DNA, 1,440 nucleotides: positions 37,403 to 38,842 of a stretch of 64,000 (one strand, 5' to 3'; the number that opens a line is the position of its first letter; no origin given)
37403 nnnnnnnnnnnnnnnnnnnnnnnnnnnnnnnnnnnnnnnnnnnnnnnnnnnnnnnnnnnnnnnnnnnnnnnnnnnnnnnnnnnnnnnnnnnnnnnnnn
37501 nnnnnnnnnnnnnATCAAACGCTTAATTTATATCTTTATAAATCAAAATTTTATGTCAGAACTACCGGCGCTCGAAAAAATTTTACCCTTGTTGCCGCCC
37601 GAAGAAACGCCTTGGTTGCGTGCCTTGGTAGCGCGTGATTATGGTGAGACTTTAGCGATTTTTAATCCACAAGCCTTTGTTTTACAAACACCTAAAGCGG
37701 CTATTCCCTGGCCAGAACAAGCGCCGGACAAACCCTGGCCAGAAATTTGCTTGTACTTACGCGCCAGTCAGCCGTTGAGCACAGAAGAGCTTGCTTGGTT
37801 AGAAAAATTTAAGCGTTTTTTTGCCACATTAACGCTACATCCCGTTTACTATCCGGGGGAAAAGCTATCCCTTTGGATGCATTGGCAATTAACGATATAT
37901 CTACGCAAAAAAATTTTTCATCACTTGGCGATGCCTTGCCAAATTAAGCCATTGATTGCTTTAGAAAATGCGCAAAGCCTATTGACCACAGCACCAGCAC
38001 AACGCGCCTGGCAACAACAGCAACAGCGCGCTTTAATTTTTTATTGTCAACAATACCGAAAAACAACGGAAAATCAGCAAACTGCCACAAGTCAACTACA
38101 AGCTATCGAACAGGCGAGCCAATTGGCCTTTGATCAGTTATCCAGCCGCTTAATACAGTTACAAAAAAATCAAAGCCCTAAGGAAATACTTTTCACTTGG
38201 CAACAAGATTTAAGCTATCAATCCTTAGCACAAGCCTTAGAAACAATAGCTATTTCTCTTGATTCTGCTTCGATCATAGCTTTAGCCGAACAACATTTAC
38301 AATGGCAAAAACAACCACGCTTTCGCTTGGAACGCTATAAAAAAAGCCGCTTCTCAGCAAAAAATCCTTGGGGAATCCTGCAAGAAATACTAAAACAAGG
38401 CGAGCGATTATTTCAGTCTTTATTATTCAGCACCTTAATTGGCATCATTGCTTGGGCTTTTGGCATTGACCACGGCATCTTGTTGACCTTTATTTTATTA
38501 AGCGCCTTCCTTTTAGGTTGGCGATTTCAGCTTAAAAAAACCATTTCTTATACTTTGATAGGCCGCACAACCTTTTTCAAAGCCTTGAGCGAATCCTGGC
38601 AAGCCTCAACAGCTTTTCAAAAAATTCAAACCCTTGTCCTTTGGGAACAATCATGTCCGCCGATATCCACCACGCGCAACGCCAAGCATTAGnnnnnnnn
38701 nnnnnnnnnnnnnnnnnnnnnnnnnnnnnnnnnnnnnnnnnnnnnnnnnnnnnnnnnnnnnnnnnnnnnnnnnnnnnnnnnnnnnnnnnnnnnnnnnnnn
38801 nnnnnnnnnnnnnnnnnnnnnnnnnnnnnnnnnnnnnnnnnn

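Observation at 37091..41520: Three-gene membrane module: B-box zinc-finger protein, 379-aa anchored protein and a 959-aa dynamin-like GTPase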

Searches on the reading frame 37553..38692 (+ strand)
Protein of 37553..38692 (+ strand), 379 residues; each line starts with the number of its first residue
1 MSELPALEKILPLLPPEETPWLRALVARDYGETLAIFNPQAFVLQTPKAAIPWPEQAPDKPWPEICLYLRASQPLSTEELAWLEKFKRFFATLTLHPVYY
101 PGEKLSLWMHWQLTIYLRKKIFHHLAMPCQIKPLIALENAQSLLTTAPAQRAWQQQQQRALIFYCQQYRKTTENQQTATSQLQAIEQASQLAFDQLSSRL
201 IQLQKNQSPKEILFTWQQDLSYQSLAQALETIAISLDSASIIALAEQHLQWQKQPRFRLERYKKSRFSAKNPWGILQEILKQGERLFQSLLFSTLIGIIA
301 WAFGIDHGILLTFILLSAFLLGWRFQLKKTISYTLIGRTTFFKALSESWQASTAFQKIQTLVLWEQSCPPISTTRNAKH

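Call 3: search_protein_families(library=pfam, proteins=[window:37553-38692:+], max_evalue=0.1)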
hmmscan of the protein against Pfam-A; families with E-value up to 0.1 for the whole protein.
window:37553-38692:+ (379 aa): 2 families
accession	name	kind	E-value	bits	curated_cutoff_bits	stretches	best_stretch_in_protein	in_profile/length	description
PF16836.11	PSY3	-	0.0087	16.1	25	1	143-294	53-169/215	Shu complex component Psy3, DNA-binding description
PF02472.21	ExbD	-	0.072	13.6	25.4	0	181-232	58-113/128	Biopolymer transport protein ExbD/TolR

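Call 4: search_protein_families(library=ncbifam, proteins=[window:37553-38692:+], max_evalue=0.1)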
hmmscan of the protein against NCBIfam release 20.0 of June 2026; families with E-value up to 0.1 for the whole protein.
window:37553-38692:+ (379 aa): 1 family
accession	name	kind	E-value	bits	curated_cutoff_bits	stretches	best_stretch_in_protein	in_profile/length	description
NF040570.1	guided_TnpB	subfamily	0.023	14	100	1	158-276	22-120/389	RNA-guided endonuclease TnpB family protein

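Call 5: search_protein_families(library=padloc, proteins=[window:37553-38692:+], max_evalue=0.1)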
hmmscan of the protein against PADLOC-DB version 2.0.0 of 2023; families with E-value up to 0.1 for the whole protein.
window:37553-38692:+ (379 aa): 0 families

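Call 13: find_homologous_proteins(query=window:37553-38692:+, max_evalue=0.01)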
Query window:37553-38692:+ (379 aa): 3 proteins with E <= 0.01 among 6403 candidates.
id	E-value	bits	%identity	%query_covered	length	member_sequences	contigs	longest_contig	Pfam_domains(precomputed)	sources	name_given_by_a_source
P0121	3.7e-247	837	100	100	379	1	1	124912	-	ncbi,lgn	-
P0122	1.0e-209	714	85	100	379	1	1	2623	-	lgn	-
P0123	1.1e-157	543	67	94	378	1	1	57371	-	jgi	jgi:hypothetical protein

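Call 16: find_encoding_contigs(protein=P0122, flank=10000, max_places=4)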
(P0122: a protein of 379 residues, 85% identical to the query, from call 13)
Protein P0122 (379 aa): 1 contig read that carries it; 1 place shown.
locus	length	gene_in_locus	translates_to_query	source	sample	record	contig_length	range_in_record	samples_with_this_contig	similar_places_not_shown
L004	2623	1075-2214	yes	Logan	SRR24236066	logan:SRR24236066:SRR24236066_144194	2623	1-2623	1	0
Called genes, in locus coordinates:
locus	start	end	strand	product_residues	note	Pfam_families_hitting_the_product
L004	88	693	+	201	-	PF02660:G3P_acyltransf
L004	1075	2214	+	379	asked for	-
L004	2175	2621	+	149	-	?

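Call 37: search_solved_structures(query=A3, max_evalue=10)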
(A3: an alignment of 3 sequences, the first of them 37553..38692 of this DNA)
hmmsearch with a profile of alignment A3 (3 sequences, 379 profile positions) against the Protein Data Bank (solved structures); distinct sequences matched with E-value up to 10: 6.
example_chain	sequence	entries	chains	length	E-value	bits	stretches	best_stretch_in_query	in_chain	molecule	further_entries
1f1z_A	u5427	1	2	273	0.28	13.3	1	126-232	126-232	TNSA ENDONUCLEASE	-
1t0f_A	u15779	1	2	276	0.29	13.3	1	126-232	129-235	Transposon Tn7 transposition protein tnsA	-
2rrk_A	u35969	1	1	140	1.6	10.9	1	20-74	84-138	CTP pyrophosphohydrolase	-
5l0p_A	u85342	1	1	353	2.3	10.3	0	90-113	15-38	Transcription factor ETV6, Transcription factor ETV6, Transcription factor ETV6, Ferric up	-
7n2b_A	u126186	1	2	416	2.5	10.2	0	91-113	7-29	Transcription factor ETV6,Transcription factor ETV6,Transcription factor ETV6,3TEL-rigid-D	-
9e4q_A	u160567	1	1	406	2.6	10.1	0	91-113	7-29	Transcription factor ETV6,DARPin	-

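Call 42: predict_structure(alignment_id=A3)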
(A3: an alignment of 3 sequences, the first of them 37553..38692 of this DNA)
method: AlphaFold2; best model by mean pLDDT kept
length: 379 residues; sequences in the alignment: 3
mean_pLDDT: 45.1   pTM: 0.29
mean pLDDT of the five models: 45.1, 40.9, 40.6, 40.6, 37.8
residues with pLDDT >= 90: 0; 70-90: 0; 50-70: 116; < 50: 263
segments of 3 or more residues with pLDDT < 50: 1-11, 17-58, 137-175, 177-179, 188-190, 192-280, 282-287, 322-379
pLDDT, mean of each block of 10 residues (from residue 1): 40 45 44 36 37 42 57 59 61 63 55 64 63 53 36 41 40 47 49 45 40 34 40 35 31 29 34 44 48 53 53 58 43 41 40 36 41 37
secondary structure, 60 per line:
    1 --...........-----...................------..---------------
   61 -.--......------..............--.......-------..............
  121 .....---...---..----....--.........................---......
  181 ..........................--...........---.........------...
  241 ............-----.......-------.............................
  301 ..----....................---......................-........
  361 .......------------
elements in order: H3-13 H19-37 E65-70 H77-89 E93-99 H107-125 E129-131 H141-144 H147-171 H175-206 H209-219 H223-231 H238-252 H258-264 H272-302 H307-326 H330-351 H353-367

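Call 58: find_related_loci(query=A3, collection=metagenome_contigs, flank=10000)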
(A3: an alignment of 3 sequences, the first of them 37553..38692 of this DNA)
Query A3 (379 aa) in metagenome_contigs; peptide patterns used: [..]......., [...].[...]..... (x = any residue, [..] = any of these).
311 stretches matched a pattern, but none encodes a relative of the query by tblastn (E <= 1e-3).

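Call 70: search_protein_families(library=phrogs, proteins=[window:37553-38692:+], max_evalue=0.01)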
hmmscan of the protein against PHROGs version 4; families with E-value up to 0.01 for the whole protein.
window:37553-38692:+ (379 aa): 0 families
